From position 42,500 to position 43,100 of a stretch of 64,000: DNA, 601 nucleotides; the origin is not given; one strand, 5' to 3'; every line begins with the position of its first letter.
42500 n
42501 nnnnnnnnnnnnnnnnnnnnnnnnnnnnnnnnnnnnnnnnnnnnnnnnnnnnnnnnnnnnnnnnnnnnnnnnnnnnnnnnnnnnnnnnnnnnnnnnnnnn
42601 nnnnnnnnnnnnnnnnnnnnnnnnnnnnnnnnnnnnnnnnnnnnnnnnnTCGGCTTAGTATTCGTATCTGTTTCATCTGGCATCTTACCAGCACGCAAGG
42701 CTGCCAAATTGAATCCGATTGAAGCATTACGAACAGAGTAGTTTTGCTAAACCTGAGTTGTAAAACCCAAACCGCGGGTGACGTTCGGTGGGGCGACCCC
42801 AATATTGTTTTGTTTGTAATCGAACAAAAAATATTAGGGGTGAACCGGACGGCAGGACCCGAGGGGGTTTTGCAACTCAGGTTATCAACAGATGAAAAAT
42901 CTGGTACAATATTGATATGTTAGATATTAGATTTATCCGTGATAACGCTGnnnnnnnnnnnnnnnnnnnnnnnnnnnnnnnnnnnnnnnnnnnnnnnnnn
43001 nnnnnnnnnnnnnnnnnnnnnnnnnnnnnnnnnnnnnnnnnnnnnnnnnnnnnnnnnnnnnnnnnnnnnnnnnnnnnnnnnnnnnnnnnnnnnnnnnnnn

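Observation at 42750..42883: Unassigned structured motif upstream of serS, sharing two exact blocks with a copy upstream of rpmE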

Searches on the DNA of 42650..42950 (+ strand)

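Call 4: search_rna_families(source=window, start=42650, end=42950, threshold=evalue, max_evalue=10, show_alignments=3)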
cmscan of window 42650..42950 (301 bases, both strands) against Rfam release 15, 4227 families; matches with E-value up to 10: 3.
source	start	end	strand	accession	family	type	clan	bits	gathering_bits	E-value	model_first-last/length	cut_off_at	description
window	42759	42876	+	RF03631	MIR3440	Gene; miRNA;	-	16.6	105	0.6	1-127/127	no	MIR3440 microRNA precursor family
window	42802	42950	-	RF02881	MH_s25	Gene; sRNA;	-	14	114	2.5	53-207/207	5'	Mesorhizobail RNA 25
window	42797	42839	-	RF04096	mir-4433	Gene; miRNA;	-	13.5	77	7.5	21-63/83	no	mir-4433 microRNA precursor family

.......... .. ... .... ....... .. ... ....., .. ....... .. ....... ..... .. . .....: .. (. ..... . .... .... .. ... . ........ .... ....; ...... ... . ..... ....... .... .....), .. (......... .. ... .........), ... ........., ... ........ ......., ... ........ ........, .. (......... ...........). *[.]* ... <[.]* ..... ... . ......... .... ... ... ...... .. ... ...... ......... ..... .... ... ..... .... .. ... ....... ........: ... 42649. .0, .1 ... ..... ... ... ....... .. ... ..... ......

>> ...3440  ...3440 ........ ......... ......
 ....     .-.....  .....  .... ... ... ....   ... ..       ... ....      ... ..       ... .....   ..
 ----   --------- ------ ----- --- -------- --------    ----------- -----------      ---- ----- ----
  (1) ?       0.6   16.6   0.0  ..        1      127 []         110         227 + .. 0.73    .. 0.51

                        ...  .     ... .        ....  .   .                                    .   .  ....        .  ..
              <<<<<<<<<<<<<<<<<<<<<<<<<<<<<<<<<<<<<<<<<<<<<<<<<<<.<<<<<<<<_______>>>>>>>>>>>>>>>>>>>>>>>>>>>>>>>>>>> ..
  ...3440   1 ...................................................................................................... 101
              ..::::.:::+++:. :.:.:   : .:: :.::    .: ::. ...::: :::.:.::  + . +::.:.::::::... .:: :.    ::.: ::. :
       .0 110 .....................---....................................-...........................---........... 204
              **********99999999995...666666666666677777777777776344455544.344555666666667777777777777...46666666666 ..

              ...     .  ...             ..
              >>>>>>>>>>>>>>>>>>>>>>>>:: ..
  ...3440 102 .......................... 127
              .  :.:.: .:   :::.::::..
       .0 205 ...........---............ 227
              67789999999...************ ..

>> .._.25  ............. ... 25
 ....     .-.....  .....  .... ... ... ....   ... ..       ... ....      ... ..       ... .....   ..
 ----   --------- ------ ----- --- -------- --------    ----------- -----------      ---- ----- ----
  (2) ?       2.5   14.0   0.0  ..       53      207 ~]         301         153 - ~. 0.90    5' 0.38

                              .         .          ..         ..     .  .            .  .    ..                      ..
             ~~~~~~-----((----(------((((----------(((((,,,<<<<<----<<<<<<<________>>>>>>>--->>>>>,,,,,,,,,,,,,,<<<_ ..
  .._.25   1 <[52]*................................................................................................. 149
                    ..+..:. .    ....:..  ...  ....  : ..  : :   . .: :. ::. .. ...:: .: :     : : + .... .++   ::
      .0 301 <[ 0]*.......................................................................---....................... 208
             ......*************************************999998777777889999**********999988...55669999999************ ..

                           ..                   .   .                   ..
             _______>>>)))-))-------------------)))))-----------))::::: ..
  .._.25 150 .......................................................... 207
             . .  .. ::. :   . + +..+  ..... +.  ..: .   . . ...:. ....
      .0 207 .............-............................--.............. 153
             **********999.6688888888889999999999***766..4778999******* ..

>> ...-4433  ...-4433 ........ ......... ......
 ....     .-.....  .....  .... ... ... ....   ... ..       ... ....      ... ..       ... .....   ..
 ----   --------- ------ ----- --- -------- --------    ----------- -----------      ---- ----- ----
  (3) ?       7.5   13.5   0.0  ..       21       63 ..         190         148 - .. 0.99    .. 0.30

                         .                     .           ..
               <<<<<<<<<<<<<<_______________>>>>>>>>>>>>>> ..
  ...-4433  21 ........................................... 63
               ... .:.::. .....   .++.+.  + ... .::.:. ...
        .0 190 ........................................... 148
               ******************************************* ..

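Call 50: search_rna_families(sources=[L071, L076, L077, L100, L112, L138, L182, L212, L126, L095, L106, L186, L190], threshold=gathering)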
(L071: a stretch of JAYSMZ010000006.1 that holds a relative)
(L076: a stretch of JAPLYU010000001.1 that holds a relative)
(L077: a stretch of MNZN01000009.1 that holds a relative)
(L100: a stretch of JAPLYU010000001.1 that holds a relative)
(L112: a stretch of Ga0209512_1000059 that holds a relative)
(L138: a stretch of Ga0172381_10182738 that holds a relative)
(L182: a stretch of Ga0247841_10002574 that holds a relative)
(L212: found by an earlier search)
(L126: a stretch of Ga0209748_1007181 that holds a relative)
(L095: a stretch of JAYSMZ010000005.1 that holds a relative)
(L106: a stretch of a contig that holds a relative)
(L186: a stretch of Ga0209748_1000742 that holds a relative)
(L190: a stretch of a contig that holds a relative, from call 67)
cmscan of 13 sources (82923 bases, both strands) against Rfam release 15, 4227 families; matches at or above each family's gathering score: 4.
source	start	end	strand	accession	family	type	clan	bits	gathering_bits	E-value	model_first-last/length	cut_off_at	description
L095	1588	1661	-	RF00005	tRNA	Gene; tRNA;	CL00001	67.7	29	1.8e-12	1-71/71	no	tRNA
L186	2576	2657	-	RF00005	tRNA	Gene; tRNA;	CL00001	56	29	2.9e-09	1-71/71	no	tRNA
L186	4664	4746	+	RF00005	tRNA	Gene; tRNA;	CL00001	51.4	29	5.4e-08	1-71/71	no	tRNA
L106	7702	7784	-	RF00005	tRNA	Gene; tRNA;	CL00001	51.1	29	6.4e-08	1-71/71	no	tRNA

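Call 65: build_rna_model(alignment_id=A2, structure=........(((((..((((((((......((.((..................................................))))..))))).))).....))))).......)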
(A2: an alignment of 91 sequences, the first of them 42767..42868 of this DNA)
Model R1 built from alignment A2 (91 sequences, 116 columns); structure: as given.
model positions 101; base pairs 17; branch points 0; effective number of sequences 3.57; information 0.59 bits per position. Calibrated on 0.2 Mb of random sequence (short: E-values are rough).
structure used (alignment columns):
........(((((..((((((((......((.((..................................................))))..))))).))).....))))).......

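Call 66: search_with_rna_model(model_id=R1, source=window, filters=off, max_evalue=10, show_alignments=3)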
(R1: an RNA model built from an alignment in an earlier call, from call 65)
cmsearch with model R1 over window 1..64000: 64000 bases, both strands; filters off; matches with E-value up to 10: 7.
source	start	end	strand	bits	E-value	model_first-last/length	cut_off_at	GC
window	42767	42868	+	97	6.3e-23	1-101/101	no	0.54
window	27367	27432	-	46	7.1e-10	1-101/101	no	0.61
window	42768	42869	-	14.8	0.068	1-101/101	no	0.53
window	11692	11742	-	7.5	5.2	26-76/101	no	0.35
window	5645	5679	+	7.3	5.9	1-101/101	no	0.46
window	47536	47559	+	6.9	7.4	1-101/101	no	0.5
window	51315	51362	+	6.7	8.2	25-76/101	no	0.4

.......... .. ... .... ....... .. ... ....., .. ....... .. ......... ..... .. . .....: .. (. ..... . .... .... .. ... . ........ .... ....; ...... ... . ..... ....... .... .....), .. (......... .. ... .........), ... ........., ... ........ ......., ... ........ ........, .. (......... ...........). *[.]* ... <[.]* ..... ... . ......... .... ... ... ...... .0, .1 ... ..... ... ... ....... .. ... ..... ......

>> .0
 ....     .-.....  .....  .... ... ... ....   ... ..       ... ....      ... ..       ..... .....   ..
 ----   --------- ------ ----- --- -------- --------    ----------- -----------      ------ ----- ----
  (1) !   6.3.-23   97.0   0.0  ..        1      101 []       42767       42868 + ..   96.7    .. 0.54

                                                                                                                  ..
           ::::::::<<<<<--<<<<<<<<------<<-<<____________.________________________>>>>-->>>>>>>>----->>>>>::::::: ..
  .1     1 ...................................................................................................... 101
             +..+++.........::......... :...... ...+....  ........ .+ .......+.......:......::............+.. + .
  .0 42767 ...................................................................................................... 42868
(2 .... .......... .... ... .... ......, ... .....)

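Call 67: search_with_rna_model(model_id=R1, sources=[L037, L039, L048, L055, L061, L071, L073, L076, L077, L080, L081, L082, L095, L098, L100, L106, L108, L109, L110, L111, L112, L113, L114, L115, L116, L117, L118, L119, L120, L121, L122, L123, L124, L125, L126, L127, L128, L129, L130, L131, L132, L133, L134, L135, L136, L137, L138, L139, L140, L141, L142, L143, L144, L145, L146, L147, L148, L149, L150, L151, L152, L153, L154, L155, L156, L157, L158, L159, L160, L161, L162, L163, L164, L165, L166, L167, L168, L169, L170, L171, L172, L173, L174, L175, L176, L177, L178, L179, L180, L181, L182, L183, L184, L185, L186, L187, L188, L189, L190, L191], max_evalue=0.01, make_alignment=true)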
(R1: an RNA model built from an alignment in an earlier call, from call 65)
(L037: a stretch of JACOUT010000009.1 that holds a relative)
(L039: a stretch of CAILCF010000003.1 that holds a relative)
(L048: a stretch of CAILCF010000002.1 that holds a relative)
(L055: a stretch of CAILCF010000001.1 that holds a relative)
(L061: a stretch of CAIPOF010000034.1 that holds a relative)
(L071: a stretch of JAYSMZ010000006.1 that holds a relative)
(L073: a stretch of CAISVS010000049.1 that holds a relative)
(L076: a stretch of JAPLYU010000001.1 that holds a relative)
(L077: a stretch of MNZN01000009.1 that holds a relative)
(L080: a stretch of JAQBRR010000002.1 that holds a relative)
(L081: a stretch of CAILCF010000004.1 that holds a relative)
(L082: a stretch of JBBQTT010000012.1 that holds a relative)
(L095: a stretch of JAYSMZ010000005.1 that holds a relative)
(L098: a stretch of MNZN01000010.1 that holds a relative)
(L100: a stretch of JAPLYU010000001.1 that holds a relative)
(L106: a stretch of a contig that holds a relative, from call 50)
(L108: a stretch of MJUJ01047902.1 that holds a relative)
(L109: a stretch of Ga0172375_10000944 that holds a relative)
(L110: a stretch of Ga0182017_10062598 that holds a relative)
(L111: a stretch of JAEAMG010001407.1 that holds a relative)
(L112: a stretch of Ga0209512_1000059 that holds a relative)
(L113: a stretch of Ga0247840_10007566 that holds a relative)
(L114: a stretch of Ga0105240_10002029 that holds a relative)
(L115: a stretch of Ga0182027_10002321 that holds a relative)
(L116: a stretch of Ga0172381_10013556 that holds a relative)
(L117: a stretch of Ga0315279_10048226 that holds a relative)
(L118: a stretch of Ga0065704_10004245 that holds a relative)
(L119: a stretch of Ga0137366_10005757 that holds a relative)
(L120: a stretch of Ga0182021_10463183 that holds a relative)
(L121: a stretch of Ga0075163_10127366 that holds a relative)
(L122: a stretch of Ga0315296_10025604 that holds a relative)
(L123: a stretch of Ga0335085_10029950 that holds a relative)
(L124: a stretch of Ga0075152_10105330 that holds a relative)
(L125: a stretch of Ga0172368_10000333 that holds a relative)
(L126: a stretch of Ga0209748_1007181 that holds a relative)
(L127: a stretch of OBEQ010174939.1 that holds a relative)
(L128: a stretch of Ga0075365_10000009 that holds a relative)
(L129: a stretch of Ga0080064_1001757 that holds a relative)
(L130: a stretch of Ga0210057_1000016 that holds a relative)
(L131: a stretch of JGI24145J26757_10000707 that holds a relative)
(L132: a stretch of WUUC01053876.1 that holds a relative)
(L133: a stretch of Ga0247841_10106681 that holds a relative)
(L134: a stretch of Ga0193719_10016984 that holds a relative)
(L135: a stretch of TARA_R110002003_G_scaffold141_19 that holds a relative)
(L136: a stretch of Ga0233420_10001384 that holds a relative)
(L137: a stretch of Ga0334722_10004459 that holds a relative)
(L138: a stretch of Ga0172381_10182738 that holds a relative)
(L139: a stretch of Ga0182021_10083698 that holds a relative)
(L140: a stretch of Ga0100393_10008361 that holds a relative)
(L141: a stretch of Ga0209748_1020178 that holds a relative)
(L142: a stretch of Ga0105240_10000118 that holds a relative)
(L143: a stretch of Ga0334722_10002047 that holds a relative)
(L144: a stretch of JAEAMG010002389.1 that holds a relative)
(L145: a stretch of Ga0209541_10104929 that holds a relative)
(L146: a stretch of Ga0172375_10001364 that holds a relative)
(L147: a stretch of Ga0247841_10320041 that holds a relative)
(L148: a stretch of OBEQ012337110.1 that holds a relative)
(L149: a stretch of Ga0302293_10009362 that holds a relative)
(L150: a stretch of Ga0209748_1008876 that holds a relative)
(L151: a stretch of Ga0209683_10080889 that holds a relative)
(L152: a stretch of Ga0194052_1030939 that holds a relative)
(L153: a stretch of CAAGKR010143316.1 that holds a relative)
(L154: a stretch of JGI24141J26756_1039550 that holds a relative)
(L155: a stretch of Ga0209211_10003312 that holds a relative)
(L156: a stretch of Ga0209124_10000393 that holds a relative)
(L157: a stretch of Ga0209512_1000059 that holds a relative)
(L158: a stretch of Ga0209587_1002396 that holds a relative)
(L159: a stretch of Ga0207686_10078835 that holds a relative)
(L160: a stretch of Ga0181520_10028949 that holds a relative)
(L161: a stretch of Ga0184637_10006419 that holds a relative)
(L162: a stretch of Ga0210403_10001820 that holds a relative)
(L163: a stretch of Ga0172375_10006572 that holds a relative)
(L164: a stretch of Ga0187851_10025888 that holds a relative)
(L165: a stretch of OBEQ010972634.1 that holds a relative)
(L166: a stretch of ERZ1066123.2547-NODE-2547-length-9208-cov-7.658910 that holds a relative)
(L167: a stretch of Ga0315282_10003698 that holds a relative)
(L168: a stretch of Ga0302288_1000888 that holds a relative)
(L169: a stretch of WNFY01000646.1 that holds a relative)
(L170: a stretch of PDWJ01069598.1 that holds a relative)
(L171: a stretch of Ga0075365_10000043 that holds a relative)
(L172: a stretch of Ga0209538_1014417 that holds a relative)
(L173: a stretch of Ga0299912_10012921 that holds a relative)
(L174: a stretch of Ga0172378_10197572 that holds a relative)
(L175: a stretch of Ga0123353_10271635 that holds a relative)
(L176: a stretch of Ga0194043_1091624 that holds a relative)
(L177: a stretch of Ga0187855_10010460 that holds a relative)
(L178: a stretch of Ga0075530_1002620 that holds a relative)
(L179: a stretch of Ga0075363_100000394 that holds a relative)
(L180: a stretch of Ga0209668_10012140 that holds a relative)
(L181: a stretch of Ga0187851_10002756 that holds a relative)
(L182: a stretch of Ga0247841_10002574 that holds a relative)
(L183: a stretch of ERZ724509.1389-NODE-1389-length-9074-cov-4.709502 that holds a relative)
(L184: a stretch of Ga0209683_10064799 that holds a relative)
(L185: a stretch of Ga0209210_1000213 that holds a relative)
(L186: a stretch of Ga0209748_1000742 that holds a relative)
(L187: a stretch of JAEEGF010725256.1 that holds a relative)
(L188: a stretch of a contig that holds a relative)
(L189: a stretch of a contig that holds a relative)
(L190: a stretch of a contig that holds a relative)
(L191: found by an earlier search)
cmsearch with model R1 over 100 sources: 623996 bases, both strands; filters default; matches with E-value up to 0.01: 106.
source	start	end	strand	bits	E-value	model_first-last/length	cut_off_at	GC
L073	2167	2269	+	98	3.3e-22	1-101/101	no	0.52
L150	2044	2145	-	97.2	5.5e-22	1-101/101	no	0.56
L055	673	772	+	96.9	6.5e-22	1-101/101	no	0.48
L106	7802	7904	+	96.6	7.5e-22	1-101/101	no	0.46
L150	453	554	-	96.5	8e-22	1-101/101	no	0.56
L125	824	923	+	96.2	9.6e-22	1-101/101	no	0.51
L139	2035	2136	+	96.2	1e-21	1-101/101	no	0.53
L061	6922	7023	+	95.4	1.6e-21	1-101/101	no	0.49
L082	7694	7795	+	94.5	2.6e-21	1-101/101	no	0.52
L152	850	949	+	94.2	3.1e-21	1-101/101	no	0.43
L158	3809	3908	-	94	3.5e-21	1-101/101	no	0.46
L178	1593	1692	+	94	3.5e-21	1-101/101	no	0.46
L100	7368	7467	+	94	3.6e-21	1-101/101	no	0.51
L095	1748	1847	+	93.9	3.7e-21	1-101/101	no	0.53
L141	2243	2343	+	93.4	5e-21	1-101/101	no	0.53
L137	6186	6287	+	93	6.3e-21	1-101/101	no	0.5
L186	4547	4646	-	92.4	8.9e-21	1-101/101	no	0.48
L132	1655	1755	-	92.4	9.3e-21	1-101/101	no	0.53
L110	454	553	+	91.8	1.3e-20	1-101/101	no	0.49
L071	957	1056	+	91.8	1.3e-20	1-101/101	no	0.53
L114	4946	5046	-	90.8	2.4e-20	1-101/101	no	0.53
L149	1802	1903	-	90.7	2.5e-20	1-101/101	no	0.49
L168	550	651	-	90.7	2.5e-20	1-101/101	no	0.49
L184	87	190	-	90.6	2.6e-20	1-101/101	no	0.54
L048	1900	2002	-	90.5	2.8e-20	1-101/101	no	0.47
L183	1603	1703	-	90.1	3.5e-20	1-101/101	no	0.5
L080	1957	2062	-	89.7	4.5e-20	1-101/101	no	0.54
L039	263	366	-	89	6.7e-20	1-101/101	no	0.51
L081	28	131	+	89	6.7e-20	1-101/101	no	0.51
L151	352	455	-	88.2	1.1e-19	1-101/101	no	0.49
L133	891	993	+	87.8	1.4e-19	1-101/101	no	0.51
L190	1113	1215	-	87.6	1.6e-19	1-101/101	no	0.52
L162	4900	4998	-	86.9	2.3e-19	1-101/101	no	0.46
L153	3100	3197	+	85.6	5.1e-19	1-101/101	no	0.53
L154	428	531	-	85.3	6.1e-19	1-101/101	no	0.54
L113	10904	11006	+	85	7e-19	1-101/101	no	0.56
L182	2665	2767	+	84.9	7.6e-19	1-101/101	no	0.48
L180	3019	3120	-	84.7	8.5e-19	1-101/101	no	0.5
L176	681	783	+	84.6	9e-19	1-101/101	no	0.56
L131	11875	11978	-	84.6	9.2e-19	1-101/101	no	0.55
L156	10460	10563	+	84.6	9.2e-19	1-101/101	no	0.55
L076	1268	1368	-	84.4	1e-18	1-101/101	no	0.54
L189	5439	5538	+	83.4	1.8e-18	1-101/101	no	0.46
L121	902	1001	+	83.3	2e-18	1-101/101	no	0.59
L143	36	138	-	82.4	3.3e-18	1-101/101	no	0.51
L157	2363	2462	-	82.1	3.9e-18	1-101/101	no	0.46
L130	36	138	+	82.1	4e-18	1-101/101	no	0.54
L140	6526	6628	+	82.1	4e-18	1-101/101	no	0.54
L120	940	1045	+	81.5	5.8e-18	1-101/101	no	0.51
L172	2862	2961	-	81.4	5.9e-18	1-101/101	no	0.45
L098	437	538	-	80.6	9.6e-18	1-101/101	no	0.54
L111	3196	3295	-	80.5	1e-17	1-101/101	no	0.58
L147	350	452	-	79.9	1.4e-17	1-101/101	no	0.52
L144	4392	4491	+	79.3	2e-17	1-101/101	no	0.59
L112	453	551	+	78.6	3.2e-17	1-101/101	no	0.43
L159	644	750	-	77.9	4.7e-17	1-101/101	no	0.59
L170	1465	1564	-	77.4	6.5e-17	1-101/101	no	0.63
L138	1371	1470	+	77.3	6.6e-17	1-101/101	no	0.5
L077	4256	4358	+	76.3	1.2e-16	1-101/101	no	0.56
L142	4975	5072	-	75.9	1.5e-16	1-101/101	no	0.48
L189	6850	6949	+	75.4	2.1e-16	1-101/101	no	0.59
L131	2396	2499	-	74.5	3.5e-16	1-101/101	no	0.57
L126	5014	5110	+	74.5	3.5e-16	1-101/101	no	0.68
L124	96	195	+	73.4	6.7e-16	1-101/101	no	0.54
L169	6863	6966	+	73.1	7.8e-16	1-101/101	no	0.68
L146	4845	4947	+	71.8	1.7e-15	1-101/101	no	0.58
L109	1380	1477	+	69.2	7.8e-15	1-101/101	no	0.69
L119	696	798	-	68.6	1.1e-14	1-101/101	no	0.73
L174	538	636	+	67.3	2.5e-14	1-101/101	no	0.67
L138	549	651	-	66.4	4.2e-14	1-101/101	no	0.63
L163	2860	2957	-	66.2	4.7e-14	1-101/101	no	0.68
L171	1194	1293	-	66.1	4.9e-14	1-101/101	no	0.66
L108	1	92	-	65.3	7.8e-14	1-94/101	3'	0.55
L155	564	661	+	60.4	1.4e-12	1-101/101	no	0.62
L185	1519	1616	-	60.4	1.4e-12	1-101/101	no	0.62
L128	9463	9563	+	59.6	2.3e-12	1-101/101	no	0.72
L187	928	1022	+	55.1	3.3e-11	1-101/101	no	0.68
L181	1236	1339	-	54.3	5.3e-11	1-101/101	no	0.61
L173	6361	6465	-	53.8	6.8e-11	1-101/101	no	0.7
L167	2887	2979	+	53.4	9e-11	1-101/101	no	0.62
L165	1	90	-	52.5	1.5e-10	1-96/101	3'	0.68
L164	340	432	+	52.1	1.9e-10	1-101/101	no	0.63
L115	6242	6334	-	51.3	3e-10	1-101/101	no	0.66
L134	2446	2546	+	50.9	3.8e-10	1-101/101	no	0.71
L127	1498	1593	+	49.7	8e-10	1-101/101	no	0.76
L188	848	934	-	49.3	1e-09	1-101/101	no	0.64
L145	2552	2640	-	48.6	1.5e-09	1-101/101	no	0.71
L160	745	837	-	48.1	2.1e-09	1-101/101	no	0.65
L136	5484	5578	+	47.7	2.6e-09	1-101/101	no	0.66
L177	4154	4246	-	46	7e-09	1-101/101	no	0.67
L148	5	92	+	44.4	1.7e-08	8-101/101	no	0.65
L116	1056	1135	+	44.1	2.1e-08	1-101/101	no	0.55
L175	2121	2211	-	42.9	4.2e-08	1-101/101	no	0.58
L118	4656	4734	-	41.6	9e-08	7-101/101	5'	0.77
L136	3738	3831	-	41.1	1.3e-07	1-101/101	no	0.77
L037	7830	7923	+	37.2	1.2e-06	1-101/101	no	0.74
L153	6794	6848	+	37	1.4e-06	1-101/101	no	0.65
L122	2044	2163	-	35.8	2.8e-06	1-101/101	no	0.77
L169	7005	7094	-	32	2.6e-05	1-101/101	no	0.71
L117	2717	2833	-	30.9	5.1e-05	1-101/101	no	0.61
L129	2743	2836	+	27.4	0.0004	1-101/101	no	0.76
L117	3377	3540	-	26.4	0.00073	1-101/101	no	0.52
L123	7033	7126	+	25.1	0.0016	1-101/101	no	0.79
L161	6988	7107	-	23.8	0.0033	1-101/101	no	0.82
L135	12549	12646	+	22.7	0.0063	1-101/101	no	0.62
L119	584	679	+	22.6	0.0066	1-101/101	no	0.65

Alignment A3: 106 matches aligned to the model, 188 columns, each read 5' to 3' on its own strand. Consensus structure (alignment columns), stored with it:
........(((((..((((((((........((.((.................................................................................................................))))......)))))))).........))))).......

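Call 83: search_with_rna_model(model_id=R1, sources=[L227, L228, L229, L230, L231, L232, L233, L234, L235, L164], max_evalue=1, show_alignments=4)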
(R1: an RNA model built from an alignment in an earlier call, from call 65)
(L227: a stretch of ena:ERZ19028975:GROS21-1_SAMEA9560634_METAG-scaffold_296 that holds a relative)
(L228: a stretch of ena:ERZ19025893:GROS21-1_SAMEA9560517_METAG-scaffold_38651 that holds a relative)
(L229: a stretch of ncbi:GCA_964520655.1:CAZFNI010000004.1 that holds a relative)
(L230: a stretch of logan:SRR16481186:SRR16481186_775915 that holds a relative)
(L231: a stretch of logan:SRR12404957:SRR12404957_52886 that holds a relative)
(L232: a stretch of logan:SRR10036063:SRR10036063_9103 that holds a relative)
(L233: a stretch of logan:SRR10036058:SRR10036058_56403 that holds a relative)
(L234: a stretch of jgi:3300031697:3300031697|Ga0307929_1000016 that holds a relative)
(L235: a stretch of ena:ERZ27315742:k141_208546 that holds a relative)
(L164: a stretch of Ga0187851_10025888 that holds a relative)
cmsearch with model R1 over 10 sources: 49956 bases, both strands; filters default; matches with E-value up to 1: 1.
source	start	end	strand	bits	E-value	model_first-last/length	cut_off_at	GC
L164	340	432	+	52.1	1.5e-11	1-101/101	no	0.63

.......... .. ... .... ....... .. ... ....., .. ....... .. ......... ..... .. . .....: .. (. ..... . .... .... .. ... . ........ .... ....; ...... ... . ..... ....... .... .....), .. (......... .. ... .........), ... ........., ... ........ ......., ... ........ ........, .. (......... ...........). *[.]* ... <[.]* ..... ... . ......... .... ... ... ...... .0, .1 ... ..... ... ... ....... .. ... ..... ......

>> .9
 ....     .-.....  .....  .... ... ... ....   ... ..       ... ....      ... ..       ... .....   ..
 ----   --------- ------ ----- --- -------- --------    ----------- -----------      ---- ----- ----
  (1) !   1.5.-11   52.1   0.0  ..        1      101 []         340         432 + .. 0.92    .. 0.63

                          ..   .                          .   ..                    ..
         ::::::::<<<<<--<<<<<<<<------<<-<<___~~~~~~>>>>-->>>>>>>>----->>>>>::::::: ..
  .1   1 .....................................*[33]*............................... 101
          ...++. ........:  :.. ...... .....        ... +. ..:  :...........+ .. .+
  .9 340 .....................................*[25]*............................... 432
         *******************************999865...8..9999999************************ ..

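Call 92: search_dna_similar(query=window:42750-42883:+, collection=phages, mode=distant, max_evalue=0.01, max_rows=10)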
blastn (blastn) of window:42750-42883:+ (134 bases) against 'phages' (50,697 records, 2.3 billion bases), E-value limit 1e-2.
No match.
